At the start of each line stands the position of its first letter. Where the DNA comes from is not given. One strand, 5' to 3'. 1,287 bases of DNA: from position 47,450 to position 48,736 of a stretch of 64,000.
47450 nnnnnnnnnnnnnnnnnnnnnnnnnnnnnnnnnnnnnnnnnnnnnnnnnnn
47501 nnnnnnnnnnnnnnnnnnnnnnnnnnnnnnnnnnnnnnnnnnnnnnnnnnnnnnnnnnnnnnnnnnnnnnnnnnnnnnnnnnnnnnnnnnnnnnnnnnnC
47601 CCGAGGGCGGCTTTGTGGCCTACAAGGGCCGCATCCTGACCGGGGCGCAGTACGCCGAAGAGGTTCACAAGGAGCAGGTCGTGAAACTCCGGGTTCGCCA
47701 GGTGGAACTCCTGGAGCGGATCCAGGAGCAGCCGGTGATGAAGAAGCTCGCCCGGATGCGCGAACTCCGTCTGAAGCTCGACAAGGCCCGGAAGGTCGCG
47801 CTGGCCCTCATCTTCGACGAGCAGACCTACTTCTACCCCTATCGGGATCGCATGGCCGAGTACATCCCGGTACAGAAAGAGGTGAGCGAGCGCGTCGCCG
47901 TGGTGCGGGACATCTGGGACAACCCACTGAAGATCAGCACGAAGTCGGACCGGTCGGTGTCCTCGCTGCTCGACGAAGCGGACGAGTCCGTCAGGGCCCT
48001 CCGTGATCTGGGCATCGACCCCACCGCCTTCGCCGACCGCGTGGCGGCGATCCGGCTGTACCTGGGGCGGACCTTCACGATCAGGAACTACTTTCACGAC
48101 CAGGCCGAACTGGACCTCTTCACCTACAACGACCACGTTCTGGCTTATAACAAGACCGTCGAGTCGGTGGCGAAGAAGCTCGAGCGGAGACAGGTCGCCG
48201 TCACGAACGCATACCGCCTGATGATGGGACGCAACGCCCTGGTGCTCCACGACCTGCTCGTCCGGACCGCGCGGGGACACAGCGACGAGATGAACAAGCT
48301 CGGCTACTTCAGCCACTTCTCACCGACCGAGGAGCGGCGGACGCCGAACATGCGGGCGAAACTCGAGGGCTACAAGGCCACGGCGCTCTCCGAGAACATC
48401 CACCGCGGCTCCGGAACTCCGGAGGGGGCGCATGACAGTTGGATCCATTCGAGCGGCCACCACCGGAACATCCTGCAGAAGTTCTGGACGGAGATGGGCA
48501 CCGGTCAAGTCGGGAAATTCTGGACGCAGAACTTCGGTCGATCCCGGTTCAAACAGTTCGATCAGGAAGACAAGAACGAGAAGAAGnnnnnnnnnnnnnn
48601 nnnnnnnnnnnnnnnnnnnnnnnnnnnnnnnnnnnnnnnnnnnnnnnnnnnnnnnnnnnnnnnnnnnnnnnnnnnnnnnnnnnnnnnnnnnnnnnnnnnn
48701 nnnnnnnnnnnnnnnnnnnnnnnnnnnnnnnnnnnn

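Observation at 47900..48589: CAP/SCP/PR-1 domain placed at the periplasmic C-terminus of an FHA-TM protein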

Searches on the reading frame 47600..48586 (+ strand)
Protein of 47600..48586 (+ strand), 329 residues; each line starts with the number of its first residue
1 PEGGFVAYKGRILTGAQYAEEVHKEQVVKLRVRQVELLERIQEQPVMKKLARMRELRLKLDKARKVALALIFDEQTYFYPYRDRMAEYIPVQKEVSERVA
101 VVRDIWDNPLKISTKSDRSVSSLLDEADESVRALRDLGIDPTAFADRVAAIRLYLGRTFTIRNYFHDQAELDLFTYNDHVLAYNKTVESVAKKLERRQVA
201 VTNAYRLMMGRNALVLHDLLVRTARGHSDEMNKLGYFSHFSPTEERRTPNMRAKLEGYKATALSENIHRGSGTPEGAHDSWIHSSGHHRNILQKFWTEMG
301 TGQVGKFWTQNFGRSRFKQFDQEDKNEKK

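Call 37: find_homologous_proteins(query=A3, max_evalue=0.00001)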
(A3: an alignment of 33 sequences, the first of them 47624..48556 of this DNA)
Query A3 (33 sequences) (311 aa, profile of the alignment): 120 proteins with E <= 0.00001 among 8000 candidates.
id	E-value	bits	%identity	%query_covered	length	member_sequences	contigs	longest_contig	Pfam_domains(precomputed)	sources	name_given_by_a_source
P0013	9.9e-134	464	47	83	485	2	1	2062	PF00188.33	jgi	jgi:uncharacterized protein YkwD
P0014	2.2e-129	450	43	98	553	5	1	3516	-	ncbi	ncbi:MAG: CAP domain-containing protein, partial [Planctomycetota bacterium]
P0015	6.1e-129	448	44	98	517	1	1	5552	-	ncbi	ncbi:MAG: CAP domain-containing protein, partial [Planctomycetota bacterium]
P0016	5.7e-126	438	63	99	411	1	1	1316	PF00188.33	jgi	jgi:uncharacterized protein YkwD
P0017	1.1e-125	437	59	100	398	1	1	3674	PF00188.33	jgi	jgi:uncharacterized protein YkwD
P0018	1.7e-116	407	48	90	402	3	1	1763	PF00188.33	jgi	jgi:uncharacterized protein YkwD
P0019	1.4e-114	401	44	97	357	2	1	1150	-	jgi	jgi:uncharacterized protein YkwD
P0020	1.1e-112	395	44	90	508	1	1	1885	PF05707.19,PF00188.33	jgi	jgi:uncharacterized protein YkwD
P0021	2.1e-112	394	41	97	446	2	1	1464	PF00188.33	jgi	jgi:uncharacterized protein YkwD/ribosomal protein S20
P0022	1.7e-110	388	41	97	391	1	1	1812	PF00188.33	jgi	-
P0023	2.6e-108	380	38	93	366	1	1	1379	PF00188.33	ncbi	-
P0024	7.3e-106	372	45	91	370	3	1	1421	PF00188.33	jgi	jgi:uncharacterized protein YkwD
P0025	3.1e-105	370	44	98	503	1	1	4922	-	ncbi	-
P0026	2.4e-104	367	49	82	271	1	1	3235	PF00188.33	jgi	jgi:uncharacterized protein YkwD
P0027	3.8e-104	367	39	89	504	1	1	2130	PF00188.33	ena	-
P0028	6.1e-104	366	38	92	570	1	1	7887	PF00188.33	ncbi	-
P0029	1.2e-103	365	40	93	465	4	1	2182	PF00188.33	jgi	jgi:uncharacterized protein YkwD/stage V sporulation protein SpoVS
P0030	4.3e-103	363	38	92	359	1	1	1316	PF00188.33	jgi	jgi:uncharacterized protein YkwD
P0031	8.6e-102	359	42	91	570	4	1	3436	PF00188.33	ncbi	-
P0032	5.2e-100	353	37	92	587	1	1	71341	PF00188.33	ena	-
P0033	1.0e-99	352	41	92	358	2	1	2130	PF00188.33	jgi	jgi:uncharacterized protein YkwD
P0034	1.5e-99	352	37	92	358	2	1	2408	PF00188.33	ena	-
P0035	6.7e-99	349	38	92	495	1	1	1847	PF00188.33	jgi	jgi:hypothetical protein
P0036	7.0e-99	349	36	92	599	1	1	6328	PF00188.33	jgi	jgi:uncharacterized protein YkwD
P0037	2.4e-98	348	39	86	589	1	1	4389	PF00188.33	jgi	jgi:hypothetical protein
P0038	1.2e-96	342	39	89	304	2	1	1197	PF00188.33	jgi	jgi:uncharacterized protein YkwD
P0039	1.5e-96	342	58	73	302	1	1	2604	PF00188.33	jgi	-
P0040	3.2e-96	341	36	93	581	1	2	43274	PF00188.33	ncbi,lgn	-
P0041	1.1e-95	339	39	96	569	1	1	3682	PF00188.33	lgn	-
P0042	1.4e-95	339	57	76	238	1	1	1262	PF00188.33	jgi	jgi:uncharacterized protein YkwD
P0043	3.7e-95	337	37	94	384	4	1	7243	PF00188.33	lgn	-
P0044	4.2e-95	337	40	90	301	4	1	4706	PF00188.33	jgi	jgi:hypothetical protein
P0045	8.9e-94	333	35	91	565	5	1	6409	PF00188.33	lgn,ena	-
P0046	9.8e-94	333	56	76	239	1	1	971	PF00188.33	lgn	-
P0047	1.1e-93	332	36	91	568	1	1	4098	PF00188.33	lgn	-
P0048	1.1e-93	332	33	95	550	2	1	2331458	PF00188.33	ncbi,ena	-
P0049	3.8e-93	331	38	89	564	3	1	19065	PF00188.33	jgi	-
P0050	1.2e-92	329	36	92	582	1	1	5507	PF00188.33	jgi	jgi:uncharacterized protein YkwD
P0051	1.5e-92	329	36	89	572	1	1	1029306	PF00188.33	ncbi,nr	ncbi:MAG: CAP domain-containing protein [Planctomycetes bacterium]|nr:CAP domain-containing protein 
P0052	1.7e-92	328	40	89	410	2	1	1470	PF00188.33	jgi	jgi:hypothetical protein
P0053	6.4e-92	327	36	94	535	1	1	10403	PF00188.33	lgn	-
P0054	6.6e-92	326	34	95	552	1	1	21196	PF00188.33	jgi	jgi:uncharacterized protein YkwD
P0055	7.8e-92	326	37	91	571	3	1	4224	PF00188.33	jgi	jgi:hypothetical protein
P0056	2.4e-91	325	38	90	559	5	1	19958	PF00188.33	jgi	jgi:uncharacterized protein YkwD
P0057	1.3e-90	322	37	85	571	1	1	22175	PF00188.33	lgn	-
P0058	3.5e-90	321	35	88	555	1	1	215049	PF00188.33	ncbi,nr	ncbi:MAG: CAP domain-containing protein [Planctomycetes bacterium]|nr:CAP domain-containing protein 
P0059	4.7e-90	320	35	88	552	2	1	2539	PF00188.33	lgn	-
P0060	1.1e-89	319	35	91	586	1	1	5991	PF00188.33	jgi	jgi:uncharacterized protein YkwD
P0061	3.8e-89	317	34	86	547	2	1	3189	PF00188.33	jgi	-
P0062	1.1e-88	316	41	90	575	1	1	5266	PF00188.33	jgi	jgi:hypothetical protein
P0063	1.2e-87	313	40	95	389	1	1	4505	PF00188.33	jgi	jgi:uncharacterized protein YkwD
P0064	4.2e-87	311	34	87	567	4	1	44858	PF00188.33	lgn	-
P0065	1.6e-86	309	40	90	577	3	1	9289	PF00188.33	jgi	jgi:tetratricopeptide (TPR) repeat protein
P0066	1.6e-86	309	40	91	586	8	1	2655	PF00188.33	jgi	-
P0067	2.1e-86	308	41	82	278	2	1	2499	PF00188.33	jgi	jgi:uncharacterized protein YkwD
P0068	3.1e-86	308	39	98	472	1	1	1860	PF00188.33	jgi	jgi:uncharacterized protein YkwD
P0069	4.7e-86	307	33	96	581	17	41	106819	PF00188.33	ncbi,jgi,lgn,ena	jgi:uncharacterized protein YkwD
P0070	5.1e-86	307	34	93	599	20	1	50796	PF00188.33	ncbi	-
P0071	2.1e-85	305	41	95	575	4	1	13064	PF00188.33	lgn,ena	-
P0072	2.6e-85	305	35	93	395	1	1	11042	PF00188.33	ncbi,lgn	-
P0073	1.7e-83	299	35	90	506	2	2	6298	PF00188.33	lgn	-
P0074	6.1e-83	297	38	86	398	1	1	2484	PF00188.33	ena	-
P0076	2.0e-81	292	38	97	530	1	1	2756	PF00188.33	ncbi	ncbi:MAG: CAP domain-containing protein, partial [Planctomycetota bacterium]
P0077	1.6e-79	286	63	60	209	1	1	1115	PF00188.33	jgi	jgi:hypothetical protein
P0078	8.0e-76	274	41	89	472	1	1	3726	PF00188.33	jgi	jgi:uncharacterized protein YkwD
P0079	7.7e-75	270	40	87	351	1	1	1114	PF00188.33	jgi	jgi:uncharacterized protein YkwD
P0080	1.1e-72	263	36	93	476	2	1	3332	PF00188.33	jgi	jgi:uncharacterized protein YkwD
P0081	9.2e-72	260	37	89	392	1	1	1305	PF00188.33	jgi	jgi:hypothetical protein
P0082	2.2e-71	259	56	43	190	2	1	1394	PF00188.33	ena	-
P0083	1.6e-70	256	64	53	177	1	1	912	PF00188.33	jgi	jgi:uncharacterized protein YkwD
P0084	1.7e-70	256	45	69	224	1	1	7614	PF00188.33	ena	-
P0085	8.7e-69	251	64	51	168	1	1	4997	PF00188.33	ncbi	ncbi:MAG: CAP domain-containing protein, partial [Planctomycetota bacterium]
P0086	4.2e-68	248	42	81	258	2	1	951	PF00188.33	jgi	jgi:uncharacterized protein YkwD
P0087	1.2e-66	244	37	52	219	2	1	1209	PF00188.33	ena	-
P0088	1.8e-66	243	40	87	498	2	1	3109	PF00188.33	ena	-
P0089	5.3e-66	241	45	62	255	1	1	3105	PF00188.33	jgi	jgi:uncharacterized protein YkwD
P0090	1.9e-64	236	43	60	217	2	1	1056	PF00188.33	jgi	jgi:uncharacterized protein YkwD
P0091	4.3e-64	235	48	50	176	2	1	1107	PF00188.33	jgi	jgi:uncharacterized protein YkwD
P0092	2.2e-63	233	48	51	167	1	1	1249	PF00188.33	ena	-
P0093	3.2e-63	232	48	67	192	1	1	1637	PF00188.33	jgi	jgi:uncharacterized protein YkwD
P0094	6.5e-63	231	48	42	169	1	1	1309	PF00188.33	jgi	jgi:uncharacterized protein YkwD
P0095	8.8e-63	231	38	72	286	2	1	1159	PF00188.33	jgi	jgi:uncharacterized protein YkwD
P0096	1.8e-61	227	30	96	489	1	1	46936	PF00188.33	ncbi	-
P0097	1.9e-61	226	34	84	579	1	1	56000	PF00188.33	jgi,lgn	-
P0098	5.7e-61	225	44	59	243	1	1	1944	PF00188.33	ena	-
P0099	1.8e-58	217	37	80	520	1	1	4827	PF00188.33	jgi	jgi:uncharacterized protein YkwD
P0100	6.6e-56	208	50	38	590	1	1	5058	PF00188.33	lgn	-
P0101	7.2e-56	208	32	80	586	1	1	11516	PF00188.33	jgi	jgi:RNase P/RNase MRP subunit p29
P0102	8.3e-56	208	32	83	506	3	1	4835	PF00188.33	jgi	jgi:uncharacterized protein YkwD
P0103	1.1e-55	207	35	85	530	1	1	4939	PF00188.33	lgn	-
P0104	4.3e-54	202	53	37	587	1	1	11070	PF00188.33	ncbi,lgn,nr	ncbi:MAG: CAP domain-containing protein [Planctomycetota bacterium]|nr:MAG: CAP domain-containing pr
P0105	6.7e-54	202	34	81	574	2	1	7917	PF00188.33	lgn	-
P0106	1.1e-53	201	33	91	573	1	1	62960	PF00188.33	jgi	jgi:uncharacterized protein YkwD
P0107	4.0e-53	199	35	84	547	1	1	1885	PF00188.33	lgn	-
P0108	2.8e-52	196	35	81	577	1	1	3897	PF00188.33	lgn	-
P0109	3.7e-52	196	34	90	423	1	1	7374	PF00188.33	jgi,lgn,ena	-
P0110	3.7e-52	196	37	81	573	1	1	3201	PF00515.35,PF00188.33,PF07719.24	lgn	-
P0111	2.7e-51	193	35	81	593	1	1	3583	PF00188.33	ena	-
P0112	1.1e-50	191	35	84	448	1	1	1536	PF00188.33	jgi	jgi:hypothetical protein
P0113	7.0e-50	188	52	44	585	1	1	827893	PF00188.33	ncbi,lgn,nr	ncbi:MAG: hypothetical protein KatS3mg102_0064 [Planctomycetota bacterium]|nr:MAG: hypothetical prot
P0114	4.3e-49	186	38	88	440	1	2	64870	PF00188.33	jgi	jgi:hypothetical protein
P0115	9.8e-49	185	34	83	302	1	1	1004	PF00188.33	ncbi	ncbi:MAG: CAP domain-containing protein, partial [Planctomycetota bacterium]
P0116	1.6e-46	177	44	45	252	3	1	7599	PF00188.33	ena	-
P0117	2.6e-46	177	34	83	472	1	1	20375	PF00188.33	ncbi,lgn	-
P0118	4.5e-46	176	33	93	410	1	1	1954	PF00188.33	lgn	-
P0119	2.1e-44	170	49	36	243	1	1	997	PF00188.33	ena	-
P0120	4.5e-43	166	48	44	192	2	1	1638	PF00188.33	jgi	jgi:uncharacterized protein YkwD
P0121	2.3e-39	154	41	48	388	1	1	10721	PF00188.33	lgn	-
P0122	1.7e-38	151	38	59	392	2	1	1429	PF00188.33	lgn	-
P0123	1.8e-37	148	38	42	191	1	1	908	PF00188.33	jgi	jgi:hypothetical protein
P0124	1.4e-36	145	43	44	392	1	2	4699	PF00188.33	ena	-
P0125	1.4e-34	138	41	43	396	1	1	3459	PF00188.33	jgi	jgi:uncharacterized protein YkwD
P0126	2.8e-29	121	48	37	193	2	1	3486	PF00188.33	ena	-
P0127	3.5e-26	111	35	63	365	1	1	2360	PF00188.33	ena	-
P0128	1.0e-22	99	39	39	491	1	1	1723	PF00188.33,PF13946.12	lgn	-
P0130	1.0e-12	66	33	38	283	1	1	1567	PF00188.33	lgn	-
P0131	3.4e-8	52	30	48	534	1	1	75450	PF00188.33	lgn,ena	-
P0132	3.8e-7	48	32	36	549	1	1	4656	PF00188.33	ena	-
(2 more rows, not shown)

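Call 52: predict_structure(alignment_id=A4)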
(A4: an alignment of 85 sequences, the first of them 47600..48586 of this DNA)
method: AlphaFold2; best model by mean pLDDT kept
length: 329 residues; sequences in the alignment: 85
mean_pLDDT: 96.2   pTM: 0.90
mean pLDDT of the five models: 96.2, 96.0, 95.9, 95.7, 95.6
residues with pLDDT >= 90: 313; 70-90: 7; 50-70: 8; < 50: 1
segments of 3 or more residues with pLDDT < 50: none
pLDDT, mean of each block of 10 residues (from residue 1): 87 96 98 98 97 98 99 98 97 98 98 96 98 98 98 97 97 97 98 98 99 98 98 98 98 97 94 95 98 98 98 96 63
secondary structure, 60 per line:
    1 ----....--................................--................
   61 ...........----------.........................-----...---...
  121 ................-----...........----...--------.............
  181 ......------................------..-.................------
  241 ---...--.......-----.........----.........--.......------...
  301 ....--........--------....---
elements in order: E5-8 E11-14 H15-42 H45-71 H82-106 E112-114 H118-136 H142-152 E157-159 H168-186 H193-208 H218-234 H249-255 E261-269 H274-282 H285-291 E298-304 E307-314 H323-326

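Call 55: fold_search(model_id=the predicted structure, library=pdb)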
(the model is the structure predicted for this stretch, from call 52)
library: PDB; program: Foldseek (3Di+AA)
matches with E <= 10: 128; with E <= 0.001: 4
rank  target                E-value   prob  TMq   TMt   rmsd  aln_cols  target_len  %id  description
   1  4ifa                  2.5e-08  1.00  0.36  0.39   0.8       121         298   31  1.5 Angstrom resolution crystal structure of an extracellular protein containing a SCP domain from Bacillus anthracis st (released 2012-12-26)
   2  4d53_A                5.3e-05  1.00  0.34  0.80   2.0       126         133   15  Outer surface protein BB0689 from Borrelia burgdorferi (released 2015-10-14)
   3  4h0a_B                1.3e-04  1.00  0.33  0.36   3.0       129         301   18  Crystal structure of a cysteine-rich secretory protein (SAV1118) from Staphylococcus aureus subsp. aureus Mu50 at 1.90 (released 2012-09-26)
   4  4h0a_A                1.8e-04  1.00  0.31  0.35   3.5       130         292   18  Crystal structure of a cysteine-rich secretory protein (SAV1118) from Staphylococcus aureus subsp. aureus Mu50 at 1.90 (released 2012-09-26)
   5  5vhg                  7.0e-03  1.00  0.30  0.63   6.4       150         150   15  Crystal structure of pentad mutant GAPR-1 (released 2017-09-20)
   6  8th8_P                2.5e-02  0.99  0.27  0.29   7.5       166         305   11  Linker domain of Nexin-dynein regulatory complex from Tetrahymena thermophila (released 2023-09-20)
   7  8tid_P                1.7e-01  0.96  0.27  0.15   4.8       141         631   11  Combined linker domain of N-DRC and associated proteins Tetrahymena (released 2023-09-27)
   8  5wee_A                6.0e-01  0.20  0.19  0.30  11.8       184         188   10  Crystal structure of HpVAL4 (released 2018-03-28)
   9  2aho_B                8.3e-01  0.05  0.13  0.16  18.5       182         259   10  Structure of the archaeal initiation factor eIF2 alpha-gamma heterodimer from Sulfolobus solfataricus complexed with G (released 2006-01-31)
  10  9dd4_A                1.2e+00  0.09  0.12  0.28  15.8       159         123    8  Crystal Structure of Designed facilitated dissociation target LHD101An1: LHD101A with an N-terminal extension (released 2025-08-20)
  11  8cih_A                2.3e+00  0.08  0.15  0.24  18.2       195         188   10  Structure of FL CINP (released 2024-02-21)
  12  5f5p_B                2.4e+00  0.05  0.11  0.17  18.5       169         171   15  Molecular Basis for Shroom2 Recognition by Rock1 (released 2016-10-19)
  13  4whe                  3.0e+00  0.18  0.17  0.37  13.0       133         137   10  Crystal structure of E. coli phage shock protein A (PspA 1-144) (released 2015-09-02)
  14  9qwr_B                3.0e+00  0.07  0.14  0.24  15.6       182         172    9  MIC60 helical bundle dimer (released 2026-02-25)
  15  8om3_d                3.2e+00  0.06  0.10  0.20   9.9        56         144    9  Small subunit of yeast mitochondrial ribosome in complex with IF3/Aim23. (released 2024-01-10)
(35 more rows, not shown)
